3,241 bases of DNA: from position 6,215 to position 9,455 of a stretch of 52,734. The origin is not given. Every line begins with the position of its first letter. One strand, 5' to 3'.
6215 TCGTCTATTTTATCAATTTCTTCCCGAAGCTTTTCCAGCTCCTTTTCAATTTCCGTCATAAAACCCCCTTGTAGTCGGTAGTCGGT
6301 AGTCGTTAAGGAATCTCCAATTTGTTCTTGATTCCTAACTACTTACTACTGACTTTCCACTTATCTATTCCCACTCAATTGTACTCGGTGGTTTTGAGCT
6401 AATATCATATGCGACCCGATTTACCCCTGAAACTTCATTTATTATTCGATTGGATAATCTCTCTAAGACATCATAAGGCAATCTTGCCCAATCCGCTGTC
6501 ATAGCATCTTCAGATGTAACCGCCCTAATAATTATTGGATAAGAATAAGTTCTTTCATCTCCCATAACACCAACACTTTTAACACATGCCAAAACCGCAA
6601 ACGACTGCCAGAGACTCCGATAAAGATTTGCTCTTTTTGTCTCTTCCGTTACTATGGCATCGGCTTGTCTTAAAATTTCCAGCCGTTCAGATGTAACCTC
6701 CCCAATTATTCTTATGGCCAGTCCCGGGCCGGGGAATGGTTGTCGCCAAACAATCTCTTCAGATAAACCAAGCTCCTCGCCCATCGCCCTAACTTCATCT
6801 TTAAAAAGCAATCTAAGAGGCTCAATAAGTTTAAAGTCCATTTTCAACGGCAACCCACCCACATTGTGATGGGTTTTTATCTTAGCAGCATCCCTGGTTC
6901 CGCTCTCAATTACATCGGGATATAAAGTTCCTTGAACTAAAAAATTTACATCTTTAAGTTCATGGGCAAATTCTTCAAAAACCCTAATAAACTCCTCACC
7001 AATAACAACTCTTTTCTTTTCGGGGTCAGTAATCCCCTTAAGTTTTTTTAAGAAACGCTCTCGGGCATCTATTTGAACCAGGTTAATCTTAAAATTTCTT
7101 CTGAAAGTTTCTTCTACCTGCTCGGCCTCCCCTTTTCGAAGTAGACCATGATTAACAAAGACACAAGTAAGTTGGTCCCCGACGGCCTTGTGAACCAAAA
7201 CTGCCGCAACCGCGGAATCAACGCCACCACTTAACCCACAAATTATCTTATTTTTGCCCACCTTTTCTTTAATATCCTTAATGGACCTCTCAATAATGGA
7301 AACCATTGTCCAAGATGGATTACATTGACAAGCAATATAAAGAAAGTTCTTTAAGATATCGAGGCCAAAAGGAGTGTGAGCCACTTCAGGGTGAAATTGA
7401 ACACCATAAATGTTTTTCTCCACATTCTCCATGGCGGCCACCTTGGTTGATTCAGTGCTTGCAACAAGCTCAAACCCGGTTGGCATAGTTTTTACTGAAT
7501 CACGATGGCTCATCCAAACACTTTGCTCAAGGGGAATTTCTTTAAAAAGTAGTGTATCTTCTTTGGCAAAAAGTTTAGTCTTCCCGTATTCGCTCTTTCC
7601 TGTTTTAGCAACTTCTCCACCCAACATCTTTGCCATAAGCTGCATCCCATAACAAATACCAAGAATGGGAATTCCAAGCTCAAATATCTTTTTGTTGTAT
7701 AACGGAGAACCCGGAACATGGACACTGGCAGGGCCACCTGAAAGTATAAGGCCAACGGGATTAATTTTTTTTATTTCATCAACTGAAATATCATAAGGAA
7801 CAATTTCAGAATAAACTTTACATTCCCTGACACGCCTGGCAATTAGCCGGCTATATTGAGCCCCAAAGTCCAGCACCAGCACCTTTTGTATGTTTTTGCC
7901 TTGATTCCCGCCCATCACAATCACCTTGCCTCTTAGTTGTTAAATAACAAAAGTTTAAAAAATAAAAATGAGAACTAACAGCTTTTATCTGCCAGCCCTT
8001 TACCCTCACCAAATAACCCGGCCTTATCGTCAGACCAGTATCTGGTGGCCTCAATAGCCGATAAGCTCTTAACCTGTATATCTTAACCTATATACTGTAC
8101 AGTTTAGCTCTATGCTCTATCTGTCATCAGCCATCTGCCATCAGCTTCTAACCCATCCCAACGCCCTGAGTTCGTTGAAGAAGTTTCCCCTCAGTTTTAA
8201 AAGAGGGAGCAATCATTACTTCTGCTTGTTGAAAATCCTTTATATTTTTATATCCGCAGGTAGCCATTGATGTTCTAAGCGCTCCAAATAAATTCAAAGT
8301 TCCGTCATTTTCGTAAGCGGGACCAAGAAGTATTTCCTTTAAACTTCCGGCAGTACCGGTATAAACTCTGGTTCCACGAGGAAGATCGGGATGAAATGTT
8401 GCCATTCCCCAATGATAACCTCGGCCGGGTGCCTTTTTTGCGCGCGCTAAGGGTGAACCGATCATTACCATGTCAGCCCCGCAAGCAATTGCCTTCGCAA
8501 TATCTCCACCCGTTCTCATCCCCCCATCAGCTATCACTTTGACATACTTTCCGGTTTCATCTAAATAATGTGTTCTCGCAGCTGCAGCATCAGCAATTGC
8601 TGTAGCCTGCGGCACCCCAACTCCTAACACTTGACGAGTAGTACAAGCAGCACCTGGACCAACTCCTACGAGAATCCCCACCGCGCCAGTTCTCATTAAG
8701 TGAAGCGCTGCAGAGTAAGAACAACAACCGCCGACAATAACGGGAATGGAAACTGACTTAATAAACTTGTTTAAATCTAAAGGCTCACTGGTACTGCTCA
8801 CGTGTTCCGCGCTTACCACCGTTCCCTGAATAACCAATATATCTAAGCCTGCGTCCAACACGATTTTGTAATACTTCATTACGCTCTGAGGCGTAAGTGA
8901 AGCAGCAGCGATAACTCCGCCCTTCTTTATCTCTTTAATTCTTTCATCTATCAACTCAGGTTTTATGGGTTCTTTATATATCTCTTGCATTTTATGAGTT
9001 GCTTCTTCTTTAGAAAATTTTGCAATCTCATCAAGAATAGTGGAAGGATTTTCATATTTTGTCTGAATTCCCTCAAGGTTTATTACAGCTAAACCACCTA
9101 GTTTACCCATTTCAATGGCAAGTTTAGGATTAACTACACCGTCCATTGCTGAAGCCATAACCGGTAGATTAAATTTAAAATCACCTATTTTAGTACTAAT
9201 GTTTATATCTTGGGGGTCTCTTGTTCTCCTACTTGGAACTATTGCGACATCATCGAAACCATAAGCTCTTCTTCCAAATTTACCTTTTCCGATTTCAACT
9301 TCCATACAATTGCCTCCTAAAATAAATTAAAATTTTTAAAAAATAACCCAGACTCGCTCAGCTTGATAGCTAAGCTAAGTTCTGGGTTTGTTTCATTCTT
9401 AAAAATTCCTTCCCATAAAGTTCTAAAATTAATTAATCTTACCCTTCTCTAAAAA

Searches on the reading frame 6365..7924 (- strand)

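Call 46: search_protein_families(library=ncbifam, proteins=[window:6365-7924:-], max_evalue=0.00001)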
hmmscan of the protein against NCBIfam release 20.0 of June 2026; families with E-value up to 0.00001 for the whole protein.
window:6365-7924:- (519 aa): 32 families (the best 25 are shown)
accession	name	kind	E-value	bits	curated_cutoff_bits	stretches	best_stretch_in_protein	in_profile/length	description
NF000848.1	PRK00074.1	equivalog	3e-246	817.9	400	1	15-519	1-512/512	glutamine-hydrolyzing GMP synthase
TIGR00884.1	guaA_Cterm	equivalog_domain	2.2e-153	510.1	338.75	1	210-519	2-310/310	glutamine-hydrolyzing GMP synthase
TIGR00888.1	guaA_Nterm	equivalog_domain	2.8e-77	258.4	172.15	1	15-201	1-187/188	glutamine-hydrolyzing GMP synthase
NF001975.0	PRK00758.1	equivalog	1.2e-53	181.5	198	1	14-198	3-182/185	GMP synthase subunit A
NF011201.0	PRK14607.1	equivalog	1.3e-24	86.8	670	1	43-215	32-203/534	bifunctional anthranilate synthase component II/anthranilate phosphoribosyltransferase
NF005799.0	PRK07649.1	equivalog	1.2e-23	83.6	327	1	45-195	33-185/195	aminodeoxychorismate/anthranilate synthase component II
NF006562.0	PRK09065.1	equivalog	6.9e-20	71.6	205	1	80-183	86-192/242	glutamine amidotransferase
NF006462.0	PRK08857.1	equivalog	2.2e-19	69.8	345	1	45-195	33-190/193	aminodeoxychorismate/anthranilate synthase component II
NF009475.0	PRK12838.1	equivalog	2.4e-19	69.5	221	1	10-185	167-339/359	carbamoyl phosphate synthase small subunit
NF010081.0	PRK13566.1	equivalog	2e-18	66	645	1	10-195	526-717/729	anthranilate synthase component I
NF005946.0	PRK08007.1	equivalog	3.5e-18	65.8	332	1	46-195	34-185/187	aminodeoxychorismate synthase component 2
NF005849.0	PRK07765.1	equivalog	3.5e-18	65.7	308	1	55-217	46-210/219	aminodeoxychorismate/anthranilate synthase component II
TIGR01368.1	CPSaseIIsmall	equivalog_domain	3e-17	62.6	307.35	1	8-185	172-345/361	glutamine-hydrolyzing carbamoyl-phosphate synthase small subunit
TIGR00566.1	trpG_papA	subfamily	4.7e-17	62.4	121.05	1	46-195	34-190/192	glutamine amidotransferase of anthranilate synthase or aminodeoxychorismate synthase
NF005271.0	PRK06774.1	equivalog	6.9e-16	58.2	340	1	45-195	33-189/191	aminodeoxychorismate synthase component II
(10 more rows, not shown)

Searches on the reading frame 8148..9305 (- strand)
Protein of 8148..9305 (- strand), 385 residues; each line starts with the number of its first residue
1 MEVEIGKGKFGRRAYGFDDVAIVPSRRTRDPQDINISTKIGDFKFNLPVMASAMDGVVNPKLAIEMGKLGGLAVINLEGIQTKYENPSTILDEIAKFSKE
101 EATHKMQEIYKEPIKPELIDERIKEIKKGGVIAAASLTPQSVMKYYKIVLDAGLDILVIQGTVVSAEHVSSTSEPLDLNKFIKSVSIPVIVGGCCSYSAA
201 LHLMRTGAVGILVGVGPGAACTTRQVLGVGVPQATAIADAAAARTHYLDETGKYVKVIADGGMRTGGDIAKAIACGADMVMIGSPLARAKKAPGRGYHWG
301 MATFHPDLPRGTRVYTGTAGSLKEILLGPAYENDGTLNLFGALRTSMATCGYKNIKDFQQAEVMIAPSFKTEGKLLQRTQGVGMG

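Call 46: search_protein_families(library=ncbifam, proteins=[window:8148-9305:-], max_evalue=0.00001)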
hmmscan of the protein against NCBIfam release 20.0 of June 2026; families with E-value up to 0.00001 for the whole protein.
window:8148-9305:- (385 aa): 16 families
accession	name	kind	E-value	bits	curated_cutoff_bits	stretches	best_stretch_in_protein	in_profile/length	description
TIGR01304.1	IMP_DH_rel_2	equivalog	2.4e-166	553.5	342.1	1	3-365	1-365/365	GuaB3 family IMP dehydrogenase-related protein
TIGR01302.1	IMP_dehydrog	equivalog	9.1e-46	156.6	481.5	2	127-297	209-370/450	IMP dehydrogenase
NF005311.0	PRK06843.1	equivalog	1.5e-36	126.2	779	1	9-294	4-296/404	inosine 5-monophosphate dehydrogenase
NF052358.1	GMPRedGuaB1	equivalog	4.1e-29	102.1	675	1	141-295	227-371/479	GMP reductase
NF005493.0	PRK07107.1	equivalog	1.8e-27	96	585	1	134-295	235-393/502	IMP dehydrogenase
NF005869.0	PRK07807.1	equivalog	3.1e-26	92.5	549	1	133-295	219-371/479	GuaB1 family IMP dehydrogenase-related protein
TIGR01303.1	IMP_DH_rel_1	equivalog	4.4e-24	85.2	562.75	1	141-294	225-368/475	GuaB1 family IMP dehydrogenase-related protein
NF003966.0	PRK05458.1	equivalog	7.1e-21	74.8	344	1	177-298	130-246/327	GMP reductase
TIGR01306.1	GMP_reduct_2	equivalog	1.1e-20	74.4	465.65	1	114-296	66-240/321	GMP reductase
NF003470.0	PRK05096.1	equivalog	1.7e-17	63.6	397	1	200-295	165-254/347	GMP reductase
TIGR01305.1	GMP_reduct_1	equivalog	3.2e-16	59.3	492.15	1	202-294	166-252/343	GMP reductase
TIGR02151.1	IPP_isom_2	equivalog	8.8e-11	41.3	281.3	0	251-290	256-295/338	type 2 isopentenyl-diphosphate Delta-isomerase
NF008398.0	PRK11197.1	subfamily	8.1e-08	31.4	376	1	184-294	243-340/381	L-lactate dehydrogenase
TIGR03966.1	actino_HemFlav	equivalog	5.1e-07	28.7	470.85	1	248-285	296-333/385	pre-mycofactocin synthase MftD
TIGR02708.1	L_lactate_ox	equivalog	1.2e-06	27.8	645.5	1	175-286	217-315/367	L-lactate oxidase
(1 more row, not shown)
